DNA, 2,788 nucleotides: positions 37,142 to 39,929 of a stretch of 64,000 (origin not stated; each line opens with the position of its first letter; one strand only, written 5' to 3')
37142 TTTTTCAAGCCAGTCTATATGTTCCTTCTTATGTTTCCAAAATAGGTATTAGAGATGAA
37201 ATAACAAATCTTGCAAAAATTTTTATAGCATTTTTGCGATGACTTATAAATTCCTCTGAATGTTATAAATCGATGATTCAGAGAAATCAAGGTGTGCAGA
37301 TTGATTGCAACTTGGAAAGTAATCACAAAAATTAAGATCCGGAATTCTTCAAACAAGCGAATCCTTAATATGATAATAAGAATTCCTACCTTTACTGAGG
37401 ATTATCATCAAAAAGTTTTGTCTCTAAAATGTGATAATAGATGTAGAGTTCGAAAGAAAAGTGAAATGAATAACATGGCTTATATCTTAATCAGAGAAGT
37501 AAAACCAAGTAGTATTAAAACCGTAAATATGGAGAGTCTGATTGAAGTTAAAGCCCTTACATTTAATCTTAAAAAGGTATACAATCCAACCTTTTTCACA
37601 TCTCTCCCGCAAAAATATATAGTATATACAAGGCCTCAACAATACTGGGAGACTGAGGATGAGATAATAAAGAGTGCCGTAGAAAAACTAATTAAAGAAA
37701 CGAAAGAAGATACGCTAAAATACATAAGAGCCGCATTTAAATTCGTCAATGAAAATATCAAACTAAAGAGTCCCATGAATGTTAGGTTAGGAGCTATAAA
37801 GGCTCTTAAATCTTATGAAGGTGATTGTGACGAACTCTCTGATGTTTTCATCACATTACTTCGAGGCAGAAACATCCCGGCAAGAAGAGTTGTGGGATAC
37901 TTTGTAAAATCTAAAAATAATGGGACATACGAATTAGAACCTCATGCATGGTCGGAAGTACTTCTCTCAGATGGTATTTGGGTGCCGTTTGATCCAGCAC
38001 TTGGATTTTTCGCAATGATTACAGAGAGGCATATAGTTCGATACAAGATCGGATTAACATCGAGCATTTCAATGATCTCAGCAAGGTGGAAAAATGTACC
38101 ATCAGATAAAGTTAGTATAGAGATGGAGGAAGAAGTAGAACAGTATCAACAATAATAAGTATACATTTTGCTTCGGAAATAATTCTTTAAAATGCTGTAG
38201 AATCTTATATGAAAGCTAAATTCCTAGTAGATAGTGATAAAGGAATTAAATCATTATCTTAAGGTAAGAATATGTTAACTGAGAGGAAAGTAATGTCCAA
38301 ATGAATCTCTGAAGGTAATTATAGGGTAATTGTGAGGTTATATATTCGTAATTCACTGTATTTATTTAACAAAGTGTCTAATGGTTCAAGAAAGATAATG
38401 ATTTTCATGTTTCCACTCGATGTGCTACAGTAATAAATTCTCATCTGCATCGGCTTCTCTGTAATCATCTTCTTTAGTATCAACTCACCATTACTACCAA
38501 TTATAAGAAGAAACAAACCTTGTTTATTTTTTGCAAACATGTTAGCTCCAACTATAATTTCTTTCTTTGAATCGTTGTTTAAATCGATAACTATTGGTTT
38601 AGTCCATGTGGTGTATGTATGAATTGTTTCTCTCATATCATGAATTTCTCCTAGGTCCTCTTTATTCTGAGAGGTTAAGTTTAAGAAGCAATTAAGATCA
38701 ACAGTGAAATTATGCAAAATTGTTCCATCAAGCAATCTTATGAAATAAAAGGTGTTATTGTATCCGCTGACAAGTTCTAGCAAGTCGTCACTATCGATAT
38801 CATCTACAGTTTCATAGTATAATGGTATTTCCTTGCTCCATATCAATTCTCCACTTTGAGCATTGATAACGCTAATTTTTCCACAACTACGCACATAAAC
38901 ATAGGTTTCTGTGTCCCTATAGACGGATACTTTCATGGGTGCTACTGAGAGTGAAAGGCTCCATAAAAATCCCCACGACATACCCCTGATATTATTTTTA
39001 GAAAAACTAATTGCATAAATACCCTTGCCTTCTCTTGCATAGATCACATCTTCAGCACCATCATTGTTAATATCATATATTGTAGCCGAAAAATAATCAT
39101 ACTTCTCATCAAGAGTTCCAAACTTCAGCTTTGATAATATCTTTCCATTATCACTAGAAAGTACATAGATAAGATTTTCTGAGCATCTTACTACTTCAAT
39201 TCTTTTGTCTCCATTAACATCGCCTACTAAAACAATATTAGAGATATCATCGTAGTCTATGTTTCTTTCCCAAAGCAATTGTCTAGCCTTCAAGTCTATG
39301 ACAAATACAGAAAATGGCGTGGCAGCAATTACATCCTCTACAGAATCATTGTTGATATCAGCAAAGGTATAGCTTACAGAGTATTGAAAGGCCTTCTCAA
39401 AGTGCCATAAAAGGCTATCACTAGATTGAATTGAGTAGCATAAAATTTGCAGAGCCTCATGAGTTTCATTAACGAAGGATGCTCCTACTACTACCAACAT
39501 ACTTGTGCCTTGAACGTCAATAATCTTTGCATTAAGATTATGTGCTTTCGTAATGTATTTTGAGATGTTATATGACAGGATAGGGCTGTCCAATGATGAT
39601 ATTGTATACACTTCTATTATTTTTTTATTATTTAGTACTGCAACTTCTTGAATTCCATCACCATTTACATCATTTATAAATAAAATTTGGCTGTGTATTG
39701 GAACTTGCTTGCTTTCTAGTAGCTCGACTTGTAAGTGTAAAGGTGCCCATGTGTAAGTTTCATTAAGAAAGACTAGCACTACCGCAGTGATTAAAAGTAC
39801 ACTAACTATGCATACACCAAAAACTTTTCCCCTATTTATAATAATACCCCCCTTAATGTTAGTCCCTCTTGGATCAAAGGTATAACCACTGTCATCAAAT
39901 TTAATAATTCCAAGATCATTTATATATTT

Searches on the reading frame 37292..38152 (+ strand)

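Call 5: search_protein_families(library=pfam, max_evalue=1, proteins=[window:37292-38152:+])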
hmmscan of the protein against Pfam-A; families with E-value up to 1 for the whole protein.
window:37292-38152:+ (287 aa): 1 family
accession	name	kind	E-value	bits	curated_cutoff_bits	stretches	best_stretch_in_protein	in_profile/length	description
PF01841.26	Transglut_core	-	5.4e-17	62.5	23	1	134-235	7-108/108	Transglutaminase-like superfamily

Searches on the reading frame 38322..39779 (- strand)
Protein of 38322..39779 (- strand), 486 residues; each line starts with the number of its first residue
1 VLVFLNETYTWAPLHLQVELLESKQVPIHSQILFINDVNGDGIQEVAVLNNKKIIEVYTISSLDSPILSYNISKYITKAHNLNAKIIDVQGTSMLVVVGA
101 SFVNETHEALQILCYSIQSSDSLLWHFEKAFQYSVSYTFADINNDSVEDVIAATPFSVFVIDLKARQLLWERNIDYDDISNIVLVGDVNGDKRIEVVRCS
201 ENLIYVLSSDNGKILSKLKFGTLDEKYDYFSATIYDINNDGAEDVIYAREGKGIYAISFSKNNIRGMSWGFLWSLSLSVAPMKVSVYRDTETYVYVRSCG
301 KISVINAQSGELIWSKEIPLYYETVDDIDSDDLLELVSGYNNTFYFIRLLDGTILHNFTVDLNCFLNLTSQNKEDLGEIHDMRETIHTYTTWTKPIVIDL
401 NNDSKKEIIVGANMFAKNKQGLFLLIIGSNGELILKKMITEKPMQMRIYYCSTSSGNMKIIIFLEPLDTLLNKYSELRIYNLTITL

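Call 5: search_protein_families(library=pfam, max_evalue=1, proteins=[window:38322-39779:-])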
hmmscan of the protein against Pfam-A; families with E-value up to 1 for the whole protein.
window:38322-39779:- (486 aa): 9 families
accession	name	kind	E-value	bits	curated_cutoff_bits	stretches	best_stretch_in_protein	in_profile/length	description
PF13517.12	FG-GAP_3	-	9.5e-16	58.6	26.9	2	187-246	1-60/61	FG-GAP-like repeat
PF01839.29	FG-GAP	-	8.3e-11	42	22.1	2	139-157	7-25/37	FG-GAP repeat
PF13570.13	Beta-prop_ACSF4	-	1.8e-08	34.6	133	2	281-360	9-89/329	Beta-alanine-activating enzyme, beta-propeller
PF13360.13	PQQ_2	-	0.0001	22.5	27.6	1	290-357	32-98/233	Outer membrane protein assembly factor BamB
PF15907.11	Itfg2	-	0.0001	22.1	27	1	20-60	65-105/330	Integrin-alpha FG-GAP repeat-containing protein 2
PF25293.1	Beta-prop_EMC1_N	-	0.0013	18.9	34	0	278-365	107-200/219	EMC1 N-terminal beta-propeller domain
PF14076.12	DUF4258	-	0.2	12.4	25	0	166-193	6-33/71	Domain of unknown function (DUF4258)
PF16743.10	PliI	-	0.28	11.3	27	0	397-411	64-78/123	Periplasmic lysozyme inhibitor of I-type lysozyme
PF23743.1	Beta-prop_BBS7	-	0.34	10.6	27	0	35-72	226-263/299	BBS7 beta-propeller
